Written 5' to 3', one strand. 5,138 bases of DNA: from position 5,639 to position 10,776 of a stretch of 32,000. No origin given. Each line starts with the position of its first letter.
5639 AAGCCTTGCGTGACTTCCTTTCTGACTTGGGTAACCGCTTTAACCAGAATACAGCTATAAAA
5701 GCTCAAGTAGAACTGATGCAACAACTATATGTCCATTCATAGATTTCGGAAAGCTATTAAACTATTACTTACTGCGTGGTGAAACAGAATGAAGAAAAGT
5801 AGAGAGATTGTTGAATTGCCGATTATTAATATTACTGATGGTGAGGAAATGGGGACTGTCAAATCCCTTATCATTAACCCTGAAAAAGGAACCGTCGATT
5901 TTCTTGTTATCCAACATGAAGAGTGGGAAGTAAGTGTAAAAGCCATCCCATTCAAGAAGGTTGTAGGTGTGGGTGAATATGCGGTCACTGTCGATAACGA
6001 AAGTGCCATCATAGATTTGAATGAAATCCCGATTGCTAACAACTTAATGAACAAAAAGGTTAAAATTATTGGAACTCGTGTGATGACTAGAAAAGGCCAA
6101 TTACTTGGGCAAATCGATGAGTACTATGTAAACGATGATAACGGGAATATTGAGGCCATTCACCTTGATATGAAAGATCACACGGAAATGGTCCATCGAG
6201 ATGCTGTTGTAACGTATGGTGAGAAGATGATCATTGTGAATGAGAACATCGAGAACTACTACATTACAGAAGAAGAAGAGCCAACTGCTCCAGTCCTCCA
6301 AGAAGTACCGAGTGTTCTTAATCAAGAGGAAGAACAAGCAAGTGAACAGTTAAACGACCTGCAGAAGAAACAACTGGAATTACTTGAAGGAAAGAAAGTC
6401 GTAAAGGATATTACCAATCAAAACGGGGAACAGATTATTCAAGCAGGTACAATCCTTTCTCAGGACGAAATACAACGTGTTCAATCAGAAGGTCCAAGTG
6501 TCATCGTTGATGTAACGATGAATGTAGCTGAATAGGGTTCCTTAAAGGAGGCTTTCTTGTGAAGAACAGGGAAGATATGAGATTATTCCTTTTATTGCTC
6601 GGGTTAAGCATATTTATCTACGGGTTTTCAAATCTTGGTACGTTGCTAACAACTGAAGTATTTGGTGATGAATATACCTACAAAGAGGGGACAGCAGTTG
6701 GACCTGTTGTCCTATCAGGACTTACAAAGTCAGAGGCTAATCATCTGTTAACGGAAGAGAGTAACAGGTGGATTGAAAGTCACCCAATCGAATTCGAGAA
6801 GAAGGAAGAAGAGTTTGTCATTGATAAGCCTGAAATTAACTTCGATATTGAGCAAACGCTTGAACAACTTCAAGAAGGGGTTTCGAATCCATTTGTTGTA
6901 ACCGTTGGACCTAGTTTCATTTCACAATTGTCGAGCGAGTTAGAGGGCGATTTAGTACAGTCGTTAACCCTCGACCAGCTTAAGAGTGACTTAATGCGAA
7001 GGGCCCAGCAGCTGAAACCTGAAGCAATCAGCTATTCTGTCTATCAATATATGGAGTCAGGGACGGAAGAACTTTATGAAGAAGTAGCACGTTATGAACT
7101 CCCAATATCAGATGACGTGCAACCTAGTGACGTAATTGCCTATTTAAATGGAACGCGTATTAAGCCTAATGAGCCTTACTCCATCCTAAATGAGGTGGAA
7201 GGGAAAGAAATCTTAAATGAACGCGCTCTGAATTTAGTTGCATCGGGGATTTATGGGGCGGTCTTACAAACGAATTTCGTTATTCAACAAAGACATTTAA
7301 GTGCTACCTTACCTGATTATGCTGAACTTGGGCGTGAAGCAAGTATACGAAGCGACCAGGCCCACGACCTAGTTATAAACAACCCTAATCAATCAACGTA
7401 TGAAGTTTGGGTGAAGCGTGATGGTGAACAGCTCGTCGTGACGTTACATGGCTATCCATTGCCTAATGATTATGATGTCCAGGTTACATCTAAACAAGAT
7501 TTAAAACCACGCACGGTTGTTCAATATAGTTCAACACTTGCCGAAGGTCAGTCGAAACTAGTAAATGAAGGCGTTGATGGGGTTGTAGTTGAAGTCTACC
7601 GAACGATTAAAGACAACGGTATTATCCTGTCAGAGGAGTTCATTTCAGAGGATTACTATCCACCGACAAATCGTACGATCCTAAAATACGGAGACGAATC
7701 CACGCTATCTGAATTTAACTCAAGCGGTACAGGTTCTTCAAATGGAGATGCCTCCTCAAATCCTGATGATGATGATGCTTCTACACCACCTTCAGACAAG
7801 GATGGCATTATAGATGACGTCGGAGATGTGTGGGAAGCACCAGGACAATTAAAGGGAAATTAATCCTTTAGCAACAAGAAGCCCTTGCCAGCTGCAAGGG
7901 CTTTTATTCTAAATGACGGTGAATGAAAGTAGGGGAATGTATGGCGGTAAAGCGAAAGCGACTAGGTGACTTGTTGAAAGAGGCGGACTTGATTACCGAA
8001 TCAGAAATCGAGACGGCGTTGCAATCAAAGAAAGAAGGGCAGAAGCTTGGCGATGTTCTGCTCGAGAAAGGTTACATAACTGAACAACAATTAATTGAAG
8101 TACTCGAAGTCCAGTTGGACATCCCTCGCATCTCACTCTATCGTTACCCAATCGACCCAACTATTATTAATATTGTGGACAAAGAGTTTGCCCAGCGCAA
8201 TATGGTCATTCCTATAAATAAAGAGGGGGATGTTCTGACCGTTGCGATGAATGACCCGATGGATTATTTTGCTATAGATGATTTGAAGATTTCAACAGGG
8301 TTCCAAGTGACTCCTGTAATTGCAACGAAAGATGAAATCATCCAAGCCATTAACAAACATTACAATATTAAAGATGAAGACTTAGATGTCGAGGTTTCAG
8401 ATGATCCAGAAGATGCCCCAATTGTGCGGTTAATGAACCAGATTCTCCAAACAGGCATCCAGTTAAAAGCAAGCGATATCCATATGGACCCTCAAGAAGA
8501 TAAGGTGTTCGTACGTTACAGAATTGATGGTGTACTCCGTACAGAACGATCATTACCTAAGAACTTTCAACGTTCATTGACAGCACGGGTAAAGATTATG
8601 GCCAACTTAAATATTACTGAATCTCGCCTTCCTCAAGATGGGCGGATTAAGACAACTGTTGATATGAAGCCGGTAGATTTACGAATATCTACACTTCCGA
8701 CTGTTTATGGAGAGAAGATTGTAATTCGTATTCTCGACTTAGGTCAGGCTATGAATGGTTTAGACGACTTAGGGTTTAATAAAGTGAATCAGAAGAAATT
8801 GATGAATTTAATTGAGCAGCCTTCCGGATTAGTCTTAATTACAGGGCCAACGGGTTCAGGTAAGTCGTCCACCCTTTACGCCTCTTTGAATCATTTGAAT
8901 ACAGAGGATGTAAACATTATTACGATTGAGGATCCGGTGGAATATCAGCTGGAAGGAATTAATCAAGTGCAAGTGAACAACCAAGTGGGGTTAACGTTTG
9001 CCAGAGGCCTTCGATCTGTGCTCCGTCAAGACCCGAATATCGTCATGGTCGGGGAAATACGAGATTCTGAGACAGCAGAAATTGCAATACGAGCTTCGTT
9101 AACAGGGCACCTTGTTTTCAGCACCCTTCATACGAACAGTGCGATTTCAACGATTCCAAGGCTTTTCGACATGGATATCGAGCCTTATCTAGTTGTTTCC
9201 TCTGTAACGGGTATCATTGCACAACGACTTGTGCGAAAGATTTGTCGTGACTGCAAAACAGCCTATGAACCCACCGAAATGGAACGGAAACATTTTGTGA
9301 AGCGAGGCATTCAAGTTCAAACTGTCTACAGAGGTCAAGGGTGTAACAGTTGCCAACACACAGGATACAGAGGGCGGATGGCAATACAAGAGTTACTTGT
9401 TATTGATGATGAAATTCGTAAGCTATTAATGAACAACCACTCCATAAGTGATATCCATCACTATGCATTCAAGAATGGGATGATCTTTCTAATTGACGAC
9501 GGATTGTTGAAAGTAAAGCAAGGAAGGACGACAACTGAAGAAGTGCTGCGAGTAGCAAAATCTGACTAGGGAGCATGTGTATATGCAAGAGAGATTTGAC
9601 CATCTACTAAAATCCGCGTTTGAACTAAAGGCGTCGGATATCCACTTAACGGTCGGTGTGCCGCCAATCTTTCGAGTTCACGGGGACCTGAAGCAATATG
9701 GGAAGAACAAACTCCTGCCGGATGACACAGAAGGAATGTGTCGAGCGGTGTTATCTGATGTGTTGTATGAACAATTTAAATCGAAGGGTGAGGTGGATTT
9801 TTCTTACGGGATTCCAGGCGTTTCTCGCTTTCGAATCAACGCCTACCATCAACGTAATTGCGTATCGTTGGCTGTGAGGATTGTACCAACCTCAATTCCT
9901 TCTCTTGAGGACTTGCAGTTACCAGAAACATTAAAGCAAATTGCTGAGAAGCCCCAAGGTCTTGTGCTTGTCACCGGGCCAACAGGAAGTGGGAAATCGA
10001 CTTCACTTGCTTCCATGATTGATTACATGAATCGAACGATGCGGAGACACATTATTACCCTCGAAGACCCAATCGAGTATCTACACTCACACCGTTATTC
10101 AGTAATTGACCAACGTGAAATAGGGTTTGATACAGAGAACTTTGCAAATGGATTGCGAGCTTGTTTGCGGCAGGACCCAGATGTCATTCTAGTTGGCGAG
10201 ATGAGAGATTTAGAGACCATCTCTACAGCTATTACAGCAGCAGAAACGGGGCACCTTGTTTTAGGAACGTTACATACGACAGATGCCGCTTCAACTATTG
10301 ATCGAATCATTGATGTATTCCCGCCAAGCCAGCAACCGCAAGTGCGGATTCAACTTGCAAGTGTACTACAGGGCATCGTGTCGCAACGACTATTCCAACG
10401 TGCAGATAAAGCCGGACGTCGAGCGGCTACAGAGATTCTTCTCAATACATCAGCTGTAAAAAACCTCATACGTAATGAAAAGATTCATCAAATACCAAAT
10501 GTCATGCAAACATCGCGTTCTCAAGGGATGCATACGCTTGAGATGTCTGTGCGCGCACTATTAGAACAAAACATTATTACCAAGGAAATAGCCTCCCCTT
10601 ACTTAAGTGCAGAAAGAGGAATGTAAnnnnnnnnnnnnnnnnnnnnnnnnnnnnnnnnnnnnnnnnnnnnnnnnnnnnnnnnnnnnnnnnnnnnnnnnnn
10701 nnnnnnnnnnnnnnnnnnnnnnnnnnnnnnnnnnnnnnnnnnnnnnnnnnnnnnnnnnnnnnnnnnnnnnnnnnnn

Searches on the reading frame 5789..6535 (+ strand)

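Call 7: search_protein_families(library=pfam, proteins=[window:5789-6535:+])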
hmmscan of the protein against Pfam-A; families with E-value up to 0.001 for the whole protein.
window:5789-6535:+ (248 aa): 1 family
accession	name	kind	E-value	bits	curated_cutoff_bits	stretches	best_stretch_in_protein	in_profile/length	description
PF05239.21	PRC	-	7.6e-12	45.5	21.2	2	4-70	6-73/78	PRC-barrel domain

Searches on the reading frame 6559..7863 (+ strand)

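Call 7: search_protein_families(library=pfam, proteins=[window:6559-7863:+])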
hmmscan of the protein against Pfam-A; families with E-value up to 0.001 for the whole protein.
window:6559-7863:+ (434 aa): 2 families
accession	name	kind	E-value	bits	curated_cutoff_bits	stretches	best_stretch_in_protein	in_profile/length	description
PF07501.17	G5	-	4.2e-12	46.6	23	1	308-375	3-71/75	G5 domain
PF04294.18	VanW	-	3.6e-06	26.9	27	1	227-296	61-129/130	VanW like protein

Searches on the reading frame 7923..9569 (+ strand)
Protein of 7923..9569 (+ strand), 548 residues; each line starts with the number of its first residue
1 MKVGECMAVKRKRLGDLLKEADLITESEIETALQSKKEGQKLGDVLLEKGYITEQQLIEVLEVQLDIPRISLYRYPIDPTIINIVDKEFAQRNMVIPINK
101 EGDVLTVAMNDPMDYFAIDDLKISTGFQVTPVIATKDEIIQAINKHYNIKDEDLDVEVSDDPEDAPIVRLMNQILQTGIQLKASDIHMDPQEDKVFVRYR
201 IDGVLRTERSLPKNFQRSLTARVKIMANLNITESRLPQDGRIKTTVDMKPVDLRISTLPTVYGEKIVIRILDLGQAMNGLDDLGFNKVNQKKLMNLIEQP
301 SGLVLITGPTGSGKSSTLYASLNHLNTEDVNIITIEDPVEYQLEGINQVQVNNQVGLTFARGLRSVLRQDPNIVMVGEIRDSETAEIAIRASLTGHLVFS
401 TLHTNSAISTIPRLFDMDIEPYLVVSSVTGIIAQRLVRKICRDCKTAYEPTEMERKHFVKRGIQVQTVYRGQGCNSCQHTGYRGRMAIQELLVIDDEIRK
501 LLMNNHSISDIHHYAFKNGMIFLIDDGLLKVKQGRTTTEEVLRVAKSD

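Call 7: search_protein_families(library=pfam, proteins=[window:7923-9569:+])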
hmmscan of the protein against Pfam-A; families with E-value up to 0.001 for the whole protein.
window:7923-9569:+ (548 aa): 6 families
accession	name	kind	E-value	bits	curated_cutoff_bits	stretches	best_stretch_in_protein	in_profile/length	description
PF00437.27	T2SSE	-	3.2e-135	451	24.9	1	163-543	4-370/370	Type II/IV secretion system protein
PF05157.20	MshEN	-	8.2e-22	77.4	23.1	1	65-150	1-87/90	MshEN domain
PF13191.12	AAA_16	-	0.00034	21.6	32.6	1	293-339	12-61/167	AAA ATPase domain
PF12775.13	AAA_7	-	0.0005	20.1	25.8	0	288-335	20-67/181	P-loop containing dynein motor region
PF13401.12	AAA_22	-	0.00084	20.1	27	0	301-346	5-50/130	AAA domain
PF13476.12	AAA_23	-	0.00096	20.3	27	0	300-319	18-37/201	AAA domain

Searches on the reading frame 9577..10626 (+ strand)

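Call 7: search_protein_families(library=pfam, proteins=[window:9577-10626:+])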
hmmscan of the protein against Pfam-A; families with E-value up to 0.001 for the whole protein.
window:9577-10626:+ (349 aa): 4 families
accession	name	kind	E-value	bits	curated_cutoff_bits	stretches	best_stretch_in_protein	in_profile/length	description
PF00437.27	T2SSE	-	1.5e-51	175.7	24.9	1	8-292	13-288/370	Type II/IV secretion system protein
PF13191.12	AAA_16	-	0.00013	22.9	32.6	1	116-169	13-63/167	AAA ATPase domain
PF13604.12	AAA_30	-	0.00029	21.1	27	0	117-153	8-44/191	AAA domain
PF13555.12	AAA_29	-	0.00053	20.1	27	0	121-144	16-39/61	P-loop containing region of AAA domain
